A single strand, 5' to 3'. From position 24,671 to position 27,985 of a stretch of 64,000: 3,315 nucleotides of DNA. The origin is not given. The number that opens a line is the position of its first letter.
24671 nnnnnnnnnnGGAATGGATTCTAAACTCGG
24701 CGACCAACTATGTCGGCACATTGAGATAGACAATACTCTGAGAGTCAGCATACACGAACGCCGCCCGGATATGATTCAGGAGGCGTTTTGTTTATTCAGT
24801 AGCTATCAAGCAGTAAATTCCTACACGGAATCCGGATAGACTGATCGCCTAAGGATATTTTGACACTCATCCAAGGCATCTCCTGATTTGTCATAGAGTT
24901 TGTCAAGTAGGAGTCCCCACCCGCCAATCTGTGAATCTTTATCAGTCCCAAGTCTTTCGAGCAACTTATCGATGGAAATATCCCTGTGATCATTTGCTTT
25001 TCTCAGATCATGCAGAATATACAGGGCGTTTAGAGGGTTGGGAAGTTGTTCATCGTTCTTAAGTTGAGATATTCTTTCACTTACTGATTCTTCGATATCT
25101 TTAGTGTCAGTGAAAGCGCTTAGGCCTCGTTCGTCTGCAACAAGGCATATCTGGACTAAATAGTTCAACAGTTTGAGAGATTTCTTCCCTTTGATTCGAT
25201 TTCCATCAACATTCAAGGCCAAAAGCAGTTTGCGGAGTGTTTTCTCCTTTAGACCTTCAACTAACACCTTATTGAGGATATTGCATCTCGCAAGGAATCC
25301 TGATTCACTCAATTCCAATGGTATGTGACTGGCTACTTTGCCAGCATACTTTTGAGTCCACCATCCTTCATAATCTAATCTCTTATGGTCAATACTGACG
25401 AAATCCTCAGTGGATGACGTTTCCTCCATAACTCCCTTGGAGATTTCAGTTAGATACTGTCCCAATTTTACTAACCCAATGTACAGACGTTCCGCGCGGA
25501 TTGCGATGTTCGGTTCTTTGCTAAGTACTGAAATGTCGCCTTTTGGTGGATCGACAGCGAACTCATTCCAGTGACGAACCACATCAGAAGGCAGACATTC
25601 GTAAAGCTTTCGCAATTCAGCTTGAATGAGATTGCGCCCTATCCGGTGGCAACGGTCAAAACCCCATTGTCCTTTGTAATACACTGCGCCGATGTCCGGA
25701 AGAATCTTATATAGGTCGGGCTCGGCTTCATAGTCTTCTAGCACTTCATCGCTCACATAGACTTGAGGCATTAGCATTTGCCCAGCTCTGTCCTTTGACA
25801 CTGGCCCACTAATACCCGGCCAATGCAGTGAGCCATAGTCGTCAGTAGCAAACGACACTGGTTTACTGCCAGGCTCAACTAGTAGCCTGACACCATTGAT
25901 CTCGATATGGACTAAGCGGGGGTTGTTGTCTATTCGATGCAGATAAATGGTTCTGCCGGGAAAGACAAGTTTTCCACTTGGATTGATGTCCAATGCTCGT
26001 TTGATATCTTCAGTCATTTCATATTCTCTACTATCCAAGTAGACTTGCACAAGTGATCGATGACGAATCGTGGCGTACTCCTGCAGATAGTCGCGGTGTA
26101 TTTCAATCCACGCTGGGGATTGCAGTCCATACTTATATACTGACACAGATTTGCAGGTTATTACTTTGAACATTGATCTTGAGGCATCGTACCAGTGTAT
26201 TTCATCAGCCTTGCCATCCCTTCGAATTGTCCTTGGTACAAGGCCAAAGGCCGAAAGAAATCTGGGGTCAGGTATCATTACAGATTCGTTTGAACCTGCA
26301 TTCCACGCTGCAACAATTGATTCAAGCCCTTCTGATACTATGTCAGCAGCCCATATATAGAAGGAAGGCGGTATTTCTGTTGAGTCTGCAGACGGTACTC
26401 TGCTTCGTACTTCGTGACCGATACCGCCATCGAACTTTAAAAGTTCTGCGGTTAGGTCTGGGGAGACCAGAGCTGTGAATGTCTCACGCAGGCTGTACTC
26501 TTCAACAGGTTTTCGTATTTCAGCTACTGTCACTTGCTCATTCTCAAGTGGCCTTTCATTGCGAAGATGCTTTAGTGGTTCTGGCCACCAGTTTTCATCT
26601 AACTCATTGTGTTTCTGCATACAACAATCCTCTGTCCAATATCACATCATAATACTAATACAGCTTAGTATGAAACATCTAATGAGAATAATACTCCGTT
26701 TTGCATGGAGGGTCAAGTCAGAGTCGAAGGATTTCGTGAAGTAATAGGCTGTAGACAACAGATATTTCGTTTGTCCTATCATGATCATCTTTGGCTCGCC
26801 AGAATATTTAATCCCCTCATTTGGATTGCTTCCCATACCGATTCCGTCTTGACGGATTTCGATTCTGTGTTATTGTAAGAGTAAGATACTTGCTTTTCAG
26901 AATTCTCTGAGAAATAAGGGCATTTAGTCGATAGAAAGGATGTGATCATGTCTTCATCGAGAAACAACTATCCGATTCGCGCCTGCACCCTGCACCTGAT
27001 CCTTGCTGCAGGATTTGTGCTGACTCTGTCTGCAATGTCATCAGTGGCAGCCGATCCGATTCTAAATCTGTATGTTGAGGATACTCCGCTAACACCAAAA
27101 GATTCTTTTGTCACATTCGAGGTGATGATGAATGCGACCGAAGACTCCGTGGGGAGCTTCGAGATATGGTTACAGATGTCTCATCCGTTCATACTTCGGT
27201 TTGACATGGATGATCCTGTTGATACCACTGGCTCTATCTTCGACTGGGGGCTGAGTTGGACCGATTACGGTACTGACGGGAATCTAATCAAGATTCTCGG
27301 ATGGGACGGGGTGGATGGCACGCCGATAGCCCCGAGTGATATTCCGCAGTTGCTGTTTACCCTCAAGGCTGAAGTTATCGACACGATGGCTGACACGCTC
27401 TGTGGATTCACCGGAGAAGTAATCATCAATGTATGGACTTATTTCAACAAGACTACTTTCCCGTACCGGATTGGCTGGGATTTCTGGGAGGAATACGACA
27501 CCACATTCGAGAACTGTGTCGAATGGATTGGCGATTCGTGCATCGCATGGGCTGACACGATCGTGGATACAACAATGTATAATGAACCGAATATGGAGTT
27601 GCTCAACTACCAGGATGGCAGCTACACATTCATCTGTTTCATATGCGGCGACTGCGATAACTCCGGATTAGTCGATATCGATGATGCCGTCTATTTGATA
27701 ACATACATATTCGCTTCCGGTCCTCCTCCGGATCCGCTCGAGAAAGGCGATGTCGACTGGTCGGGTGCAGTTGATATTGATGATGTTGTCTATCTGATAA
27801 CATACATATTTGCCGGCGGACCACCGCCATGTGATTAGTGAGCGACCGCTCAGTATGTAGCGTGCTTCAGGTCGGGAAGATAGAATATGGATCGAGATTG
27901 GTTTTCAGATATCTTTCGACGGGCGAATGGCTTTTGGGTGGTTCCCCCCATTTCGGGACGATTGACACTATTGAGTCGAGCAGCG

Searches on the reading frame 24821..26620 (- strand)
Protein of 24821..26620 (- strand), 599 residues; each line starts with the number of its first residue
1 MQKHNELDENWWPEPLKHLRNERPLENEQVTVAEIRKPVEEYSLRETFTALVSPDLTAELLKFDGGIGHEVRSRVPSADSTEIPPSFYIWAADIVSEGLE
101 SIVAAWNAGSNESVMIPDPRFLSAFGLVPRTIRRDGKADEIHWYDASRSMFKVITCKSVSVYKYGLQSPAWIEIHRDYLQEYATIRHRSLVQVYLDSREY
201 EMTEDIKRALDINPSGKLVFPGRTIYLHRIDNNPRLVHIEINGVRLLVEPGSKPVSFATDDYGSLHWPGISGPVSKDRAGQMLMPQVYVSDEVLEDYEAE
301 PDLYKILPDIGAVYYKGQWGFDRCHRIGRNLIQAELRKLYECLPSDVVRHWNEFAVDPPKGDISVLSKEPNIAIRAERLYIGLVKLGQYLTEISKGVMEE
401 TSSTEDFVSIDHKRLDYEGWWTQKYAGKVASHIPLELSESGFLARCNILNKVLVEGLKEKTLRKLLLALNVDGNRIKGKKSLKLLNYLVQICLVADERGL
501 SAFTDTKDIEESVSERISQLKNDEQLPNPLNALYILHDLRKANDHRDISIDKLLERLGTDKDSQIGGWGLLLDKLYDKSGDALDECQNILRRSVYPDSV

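Call 9: search_protein_families(library=pfam, proteins=[window:24821-26620:-], max_evalue=0.001)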
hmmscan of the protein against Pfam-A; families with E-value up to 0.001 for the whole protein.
window:24821-26620:- (599 aa): 0 families

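Call 19: search_protein_families(library=padloc, proteins=[window:24821-26620:-], max_evalue=0.01)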
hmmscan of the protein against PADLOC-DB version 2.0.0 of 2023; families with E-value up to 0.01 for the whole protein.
window:24821-26620:- (599 aa): 0 families

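Call 41: search_protein_families(library=phrogs, proteins=[window:24821-26620:-], max_evalue=0.01)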
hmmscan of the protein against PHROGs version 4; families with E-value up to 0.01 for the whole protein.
window:24821-26620:- (599 aa): 0 families

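Call 49: search_protein_families(library=pfam, proteins=[window:24821-26620:-], max_evalue=1)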
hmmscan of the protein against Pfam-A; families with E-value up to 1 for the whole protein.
window:24821-26620:- (599 aa): 0 families

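Call 72: search_dna_similar(query=window:24821-26617:-, collection=plasmids, mode=protein, max_rows=15, max_evalue=0.001)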
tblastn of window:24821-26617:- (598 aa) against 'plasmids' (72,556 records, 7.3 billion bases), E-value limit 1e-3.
Records with a match: 8; places in all: 8; records where one place covers at least 80% of the query: 7.
Best place of each record, by identity: <60% 8.
By first word of the organism name: Paraburkholderia 4; Novosphingobium 1; Sphingomonas 1; Rhizobium 1; Burkholderia 1.
By predicted mobility (MOB-suite, as given by PLSDB): non-mobilizable 6; conjugative 1; mobilizable 1.
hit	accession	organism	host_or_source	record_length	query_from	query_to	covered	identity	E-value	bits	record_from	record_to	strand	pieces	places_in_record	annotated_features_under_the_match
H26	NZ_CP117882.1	Novosphingobium sp. KACC 22771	Single cell,soil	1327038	6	593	98%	32.8%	4e-84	295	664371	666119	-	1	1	none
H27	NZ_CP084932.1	Sphingomonas morindae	mixed culture,Noni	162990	6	589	98%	32.4%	6e-75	268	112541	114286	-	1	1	hypothetical protein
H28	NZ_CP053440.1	Rhizobium brockwellii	Trifolium repens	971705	6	576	95%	30.2%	7e-72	259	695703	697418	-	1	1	hypothetical protein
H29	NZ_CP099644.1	Paraburkholderia fungorum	Arabidopsis thaliana,pure culture,leaf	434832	67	591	88%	25.2%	2e-26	122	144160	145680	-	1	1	hypothetical protein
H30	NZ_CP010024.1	Paraburkholderia fungorum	Microbial isolate culture,White-rot ...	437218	67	591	88%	25.2%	2e-26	122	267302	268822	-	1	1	hypothetical protein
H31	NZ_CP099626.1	Paraburkholderia fungorum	Arabidopsis thaliana,pure culture,leaf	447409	67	591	88%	25.2%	2e-26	122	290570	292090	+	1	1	hypothetical protein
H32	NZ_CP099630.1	Paraburkholderia fungorum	Arabidopsis thaliana,pure culture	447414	67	591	88%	25.2%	2e-26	122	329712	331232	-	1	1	hypothetical protein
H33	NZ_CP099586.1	Burkholderia glumae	Oryza sativa,rice panicle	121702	257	470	36%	25.7%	2e-11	75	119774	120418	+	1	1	none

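Call 74: get_annotated_region(hit=H27, flank=6000)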
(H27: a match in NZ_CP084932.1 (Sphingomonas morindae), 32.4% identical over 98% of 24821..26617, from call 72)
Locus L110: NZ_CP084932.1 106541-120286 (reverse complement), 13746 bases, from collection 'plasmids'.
description: Sphingomonas morindae strain NBD5 plasmid p1, complete sequence
organism: Sphingomonas morindae (NCBI taxid 1541170)
taxonomy: Bacteria; Pseudomonadota; Alphaproteobacteria; Sphingomonadales; Sphingomonadaceae; Sphingomonas; Sphingomonas morindae
host: -; source: mixed culture,Noni; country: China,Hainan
typing (MOB-suite, as given by PLSDB): conjugative; relaxase MOBF; mating-pair formation MPF_F
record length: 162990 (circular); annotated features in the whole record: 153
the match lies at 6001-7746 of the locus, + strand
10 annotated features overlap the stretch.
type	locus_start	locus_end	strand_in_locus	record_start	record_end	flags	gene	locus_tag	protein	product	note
CDS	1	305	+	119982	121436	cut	-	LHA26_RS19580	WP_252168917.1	conjugal transfer protein TraH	-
CDS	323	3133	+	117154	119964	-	-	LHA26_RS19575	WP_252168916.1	conjugal transfer protein TraG N-terminal domain-containing protein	-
CDS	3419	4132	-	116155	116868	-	-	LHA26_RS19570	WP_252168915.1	Fic family protein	-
CDS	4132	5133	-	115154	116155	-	-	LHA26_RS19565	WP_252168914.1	site-specific integrase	GO:0015074 - DNA integration [Evidence IEA]; GO:0006310 - DNA recombination [Evidence IEA]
CDS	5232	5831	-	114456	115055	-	-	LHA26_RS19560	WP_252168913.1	Stk19 family serine/threonine-protein kinase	-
CDS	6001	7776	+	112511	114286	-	-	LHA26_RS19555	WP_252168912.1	hypothetical protein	-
CDS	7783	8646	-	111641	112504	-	-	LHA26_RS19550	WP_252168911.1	hypothetical protein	-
CDS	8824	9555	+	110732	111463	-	-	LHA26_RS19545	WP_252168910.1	damage-inducible mutagenesis protein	-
CDS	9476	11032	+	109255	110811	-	-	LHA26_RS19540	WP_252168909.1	DUF6504 family protein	-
CDS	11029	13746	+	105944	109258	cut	-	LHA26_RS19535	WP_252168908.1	error-prone DNA polymerase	GO:0006260 - DNA replication [Evidence IEA]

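Call 75: get_annotated_region(hit=H28, flank=6000)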
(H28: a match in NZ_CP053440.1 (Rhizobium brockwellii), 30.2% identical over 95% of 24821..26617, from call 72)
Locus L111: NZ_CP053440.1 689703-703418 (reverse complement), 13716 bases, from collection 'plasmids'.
description: Rhizobium brockwellii strain CC275e plasmid pRltCC275eF, complete sequence
organism: Rhizobium brockwellii (NCBI taxid 3019932)
taxonomy: Bacteria; Pseudomonadota; Alphaproteobacteria; Hyphomicrobiales; Rhizobiaceae; Rhizobium; Rhizobium brockwellii
host: -; source: Trifolium repens; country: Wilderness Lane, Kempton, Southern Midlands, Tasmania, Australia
typing (MOB-suite, as given by PLSDB): non-mobilizable
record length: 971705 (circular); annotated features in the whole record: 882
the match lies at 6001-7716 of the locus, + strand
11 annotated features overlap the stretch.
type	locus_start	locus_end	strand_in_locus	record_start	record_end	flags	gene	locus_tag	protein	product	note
CDS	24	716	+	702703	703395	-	-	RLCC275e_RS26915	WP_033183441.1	helix-turn-helix domain-containing protein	-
CDS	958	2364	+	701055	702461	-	-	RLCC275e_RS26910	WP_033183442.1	adenylate/guanylate cyclase domain-containing protein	-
CDS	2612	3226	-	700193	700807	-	-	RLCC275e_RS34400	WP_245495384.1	hypothetical protein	-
CDS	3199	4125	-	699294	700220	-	-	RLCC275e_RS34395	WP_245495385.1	hypothetical protein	-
CDS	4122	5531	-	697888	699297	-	-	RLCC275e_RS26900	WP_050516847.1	toll/interleukin-1 receptor domain-containing protein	GO:0007165 - signal transduction [Evidence IEA]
CDS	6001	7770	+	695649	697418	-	-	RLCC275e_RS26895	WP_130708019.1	hypothetical protein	-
CDS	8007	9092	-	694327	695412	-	-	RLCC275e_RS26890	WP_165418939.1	RES family NAD+ phosphorylase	-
CDS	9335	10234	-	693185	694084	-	-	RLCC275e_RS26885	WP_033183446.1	AraC family transcriptional regulator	-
CDS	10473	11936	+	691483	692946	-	-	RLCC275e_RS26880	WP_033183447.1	aldehyde dehydrogenase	-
CDS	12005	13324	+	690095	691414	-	-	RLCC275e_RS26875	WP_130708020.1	ABC transporter substrate-binding protein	-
CDS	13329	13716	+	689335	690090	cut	-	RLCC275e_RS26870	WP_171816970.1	ABC transporter ATP-binding protein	-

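Call 77: find_homologous_proteins(query=window:24821-26617:-)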
Query window:24821-26617:- (598 aa): 54 proteins with E <= 0.001 among 8000 candidates.
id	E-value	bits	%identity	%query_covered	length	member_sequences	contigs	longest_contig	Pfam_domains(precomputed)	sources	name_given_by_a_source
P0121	0.0e+0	1372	100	100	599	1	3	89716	-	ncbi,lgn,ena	-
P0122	3.3e-176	606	77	57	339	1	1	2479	-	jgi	jgi:hypothetical protein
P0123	2.7e-137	477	40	99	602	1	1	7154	-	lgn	-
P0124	3.5e-137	477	41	99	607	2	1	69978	-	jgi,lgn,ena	-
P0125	4.6e-136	473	42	88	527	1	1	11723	-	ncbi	ncbi:MAG: hypothetical protein ABIK83_06235 [Candidatus Zixiibacteriota bacterium]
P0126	2.7e-129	451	38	99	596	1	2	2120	-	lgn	-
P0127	6.3e-128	446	40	98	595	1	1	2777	-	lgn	-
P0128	1.5e-125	438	39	98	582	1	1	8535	-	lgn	-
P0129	7.4e-116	406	38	98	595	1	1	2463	-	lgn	-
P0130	1.1e-112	396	38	98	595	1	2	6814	-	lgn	-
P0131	1.1e-105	373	35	98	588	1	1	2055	-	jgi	jgi:hypothetical protein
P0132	2.8e-102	361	35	98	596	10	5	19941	-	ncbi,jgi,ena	-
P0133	5.7e-100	354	35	98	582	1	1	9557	-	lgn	-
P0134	5.4e-95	337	35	98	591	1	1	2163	-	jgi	jgi:hypothetical protein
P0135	2.2e-94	335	35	97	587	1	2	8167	-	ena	-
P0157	1.9e-28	118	27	83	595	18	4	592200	-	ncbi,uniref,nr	ncbi:hypothetical protein [Pseudomonas aeruginosa]|uniref:hypothetical protein n=1 Tax=Pseudomonas a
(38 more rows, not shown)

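Call 79: find_encoding_contigs(protein=P0124, flank=8000, max_places=1)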
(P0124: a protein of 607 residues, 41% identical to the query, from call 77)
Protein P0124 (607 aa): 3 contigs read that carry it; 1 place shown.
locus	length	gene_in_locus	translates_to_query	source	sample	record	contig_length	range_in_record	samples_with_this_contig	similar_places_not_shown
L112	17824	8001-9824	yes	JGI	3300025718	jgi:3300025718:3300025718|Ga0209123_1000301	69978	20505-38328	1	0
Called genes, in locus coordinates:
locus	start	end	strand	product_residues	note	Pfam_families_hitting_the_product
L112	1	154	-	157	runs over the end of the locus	-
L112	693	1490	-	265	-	PF00359:PTS_EIIA_2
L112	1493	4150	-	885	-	PF00690:Cation_ATPase_N, PF00122:E1-E2_ATPase, PF00702:Hydrolase, PF13246:Cation_ATPase, PF00689:Cation_ATPase_C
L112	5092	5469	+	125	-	-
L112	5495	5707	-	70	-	PF00216:Bac_DNA_binding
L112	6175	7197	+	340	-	PF02899:Phage_int_SAM_1, PF00589:Phage_integrase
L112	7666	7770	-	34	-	-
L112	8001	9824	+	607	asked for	-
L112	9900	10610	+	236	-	-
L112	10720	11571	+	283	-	-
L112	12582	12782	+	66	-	-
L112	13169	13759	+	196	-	-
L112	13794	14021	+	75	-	-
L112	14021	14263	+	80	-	-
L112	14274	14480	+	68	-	-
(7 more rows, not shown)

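Call 80: find_encoding_contigs(protein=P0157, flank=8000, max_places=2)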
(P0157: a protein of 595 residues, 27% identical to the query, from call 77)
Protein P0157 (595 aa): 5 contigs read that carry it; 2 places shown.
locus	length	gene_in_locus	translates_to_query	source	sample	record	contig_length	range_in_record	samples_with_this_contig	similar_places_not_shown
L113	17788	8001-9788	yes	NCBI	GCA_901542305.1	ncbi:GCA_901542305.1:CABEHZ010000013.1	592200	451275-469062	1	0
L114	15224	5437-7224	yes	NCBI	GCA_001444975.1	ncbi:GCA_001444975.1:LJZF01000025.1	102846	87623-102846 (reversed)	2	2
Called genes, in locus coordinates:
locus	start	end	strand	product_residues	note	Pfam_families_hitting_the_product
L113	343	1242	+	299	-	PF04796:RepA_C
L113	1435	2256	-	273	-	PF13276:HTH_21, PF00665:rve, PF13610:DDE_Tnp_IS240, PF13683:rve_3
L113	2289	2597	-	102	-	PF01527:HTH_Tnp_1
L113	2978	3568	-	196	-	-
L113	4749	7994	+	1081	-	-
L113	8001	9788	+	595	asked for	-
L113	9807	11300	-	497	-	PF06114:Peptidase_M78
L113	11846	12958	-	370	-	PF00589:Phage_integrase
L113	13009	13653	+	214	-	PF00753:Lactamase_B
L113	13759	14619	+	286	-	PF13441:Gly-zipper_YMGG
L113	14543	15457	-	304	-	PF01553:Acyltransferase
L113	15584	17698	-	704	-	PF01656:CbiA (weak), PF13500:AAA_26, PF07085:DRTGG, PF01515:PTA_PTB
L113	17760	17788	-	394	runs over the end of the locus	PF00871:Acetate_kinase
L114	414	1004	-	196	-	-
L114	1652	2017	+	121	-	-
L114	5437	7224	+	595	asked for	-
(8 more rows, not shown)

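Call 89: predict_structure(alignment_id=A2)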
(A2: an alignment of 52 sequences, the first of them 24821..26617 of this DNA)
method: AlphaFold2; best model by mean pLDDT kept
length: 598 residues; sequences in the alignment: 52
mean_pLDDT: 89.4   pTM: 0.66
mean pLDDT of the five models: 89.4, 87.4, 87.0, 87.0, 86.9
residues with pLDDT >= 90: 438; 70-90: 111; 50-70: 35; < 50: 14
segments of 3 or more residues with pLDDT < 50: 72-76, 256-258
pLDDT, mean of each block of 10 residues (from residue 1): 70 92 94 85 91 88 70 48 60 71 86 91 92 80 85 94 88 95 92 94 92 91 94 94 91 57 91 93 93 94 92 90 96 96 92 96 94 97 97 91 96 93 94 95 97 97 97 96 96 94 93 89 81 97 92 91 89 98 97 84
secondary structure, 60 per line:
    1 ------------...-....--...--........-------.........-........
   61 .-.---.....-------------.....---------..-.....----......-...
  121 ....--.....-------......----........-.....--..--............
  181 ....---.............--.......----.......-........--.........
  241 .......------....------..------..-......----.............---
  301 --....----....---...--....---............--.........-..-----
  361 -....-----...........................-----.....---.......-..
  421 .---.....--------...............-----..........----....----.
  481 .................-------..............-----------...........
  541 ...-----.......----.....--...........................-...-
elements in order: H17-20 E28-35 E43-51 H53-61 E67-71 E85-89 E102-106 E111-116 H118-124 E127-131 E139-144 E149-156 E158-162 E169-174 H175-184 E188-200 H203-209 E214-220 E222-229 E232-247 H254-257 H275-280 E285-289 H290-297 E303-306 E311-314 E318-320 E323-326 E330-334 H335-341 H344-352 H362-365 H371-397 H403-407 H411-417 H425-429 H438-452 H458-467 H472-475 H480-497 H505-518 H530-543 H549-555 H560-564 H567-593

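Call 92: fold_search(model_id=the predicted structure, library=pdb)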
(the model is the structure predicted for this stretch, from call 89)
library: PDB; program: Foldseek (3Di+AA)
matches with E <= 10: 467; with E <= 0.001: 0
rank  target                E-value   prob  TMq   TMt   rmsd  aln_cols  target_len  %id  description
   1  6in9_A                2.3e-02  0.25  0.08  0.14  16.6       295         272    7  Crystal structure of MucB in complex with MucA(peri) (released 2019-07-24)
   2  6jau_A                2.7e-02  0.18  0.08  0.13  17.0       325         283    7  The complex structure of Pseudomonas aeruginosa MucA/MucB. (released 2020-01-29)
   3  8dgc_A                4.2e-02  0.99  0.20  0.06   9.2       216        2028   11  Avs3 bound to phage PhiV-1 terminase (released 2022-08-03)
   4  6in9_B                6.1e-02  0.13  0.08  0.14  16.5       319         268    6  Crystal structure of MucB in complex with MucA(peri) (released 2019-07-24)
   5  6l1m                  9.5e-02  0.10  0.06  0.13  20.1       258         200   10  Structure of human StAR-related lipid transfer protein 4 mutant - LWNI107-110GG (released 2019-10-30)
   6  6pzj                  1.2e-01  0.14  0.07  0.14  18.5       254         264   11  Structure of the N-terminal domain (residues 43-304) of Methyl-accepting chemotaxis protein from Leptospira interrogans  (released 2019-08-14)
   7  6j81                  1.7e-01  0.04  0.06  0.11  18.7       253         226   11  Crystal structure of CERT START domain in complex with compound E14 (released 2019-02-27)
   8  3lid_A                1.8e-01  0.08  0.06  0.11  20.7       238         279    8  Crystal Structure of the extracellular domain of the putative histidine kinase vpHK1S-Z8 (released 2010-05-05)
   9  2mou_MODEL_1_A        1.8e-01  0.07  0.06  0.12  21.4       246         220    8  Solution structure of StAR-related lipid transfer domain protein 6 (STARD6) (released 2014-05-21)
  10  8dgc_B                2.0e-01  0.95  0.20  0.06   9.2       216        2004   11  Avs3 bound to phage PhiV-1 terminase (released 2022-08-03)
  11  1em2                  2.1e-01  0.08  0.07  0.13  22.3       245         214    8  Star-related lipid transport domain of MLN64 (released 2000-05-02)
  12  3lid_B                2.2e-01  0.18  0.06  0.12  15.0       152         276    8  Crystal Structure of the extracellular domain of the putative histidine kinase vpHK1S-Z8 (released 2010-05-05)
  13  7som_F                2.2e-01  0.02  0.07  0.05  35.7       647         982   11  Ciliary C2 central pair apparatus isolated from Chlamydomonas reinhardtii (released 2022-04-13)
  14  6l1d_A                3.1e-01  0.06  0.05  0.13  20.8       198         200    7  Structure of human StAR-related lipid transfer protein 4 (released 2019-10-30)
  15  9a69_B                3.6e-01  0.02  0.05  0.05  97.9       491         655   11  Integrative model of MCPB-MCPC by crosslinking MS and deep learning (released 2024-09-18)
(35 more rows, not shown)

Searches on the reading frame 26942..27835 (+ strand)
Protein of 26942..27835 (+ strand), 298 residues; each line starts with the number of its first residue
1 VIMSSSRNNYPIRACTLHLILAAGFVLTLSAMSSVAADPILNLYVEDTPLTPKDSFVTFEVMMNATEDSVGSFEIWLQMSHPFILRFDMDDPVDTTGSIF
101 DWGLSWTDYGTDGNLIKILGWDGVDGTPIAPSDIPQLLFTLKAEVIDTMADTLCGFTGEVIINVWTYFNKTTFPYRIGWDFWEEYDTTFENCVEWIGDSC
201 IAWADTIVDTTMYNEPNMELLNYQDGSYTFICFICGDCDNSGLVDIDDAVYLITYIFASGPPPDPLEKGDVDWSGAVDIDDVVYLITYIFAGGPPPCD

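Call 19: search_protein_families(library=padloc, proteins=[window:26942-27835:+], max_evalue=0.01)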
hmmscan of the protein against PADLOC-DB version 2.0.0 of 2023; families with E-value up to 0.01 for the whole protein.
window:26942-27835:+ (298 aa): 0 families

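Call 41: search_protein_families(library=phrogs, proteins=[window:26942-27835:+], max_evalue=0.01)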
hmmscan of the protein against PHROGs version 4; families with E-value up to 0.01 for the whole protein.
window:26942-27835:+ (298 aa): 0 families

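Call 49: search_protein_families(library=pfam, proteins=[window:26942-27835:+], max_evalue=1)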
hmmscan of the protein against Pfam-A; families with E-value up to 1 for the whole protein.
window:26942-27835:+ (298 aa): 1 family
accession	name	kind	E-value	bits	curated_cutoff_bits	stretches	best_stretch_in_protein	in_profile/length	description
PF00404.24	Dockerin_1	-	0.00027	21.5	22.9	1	236-289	2-56/57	Dockerin type I domain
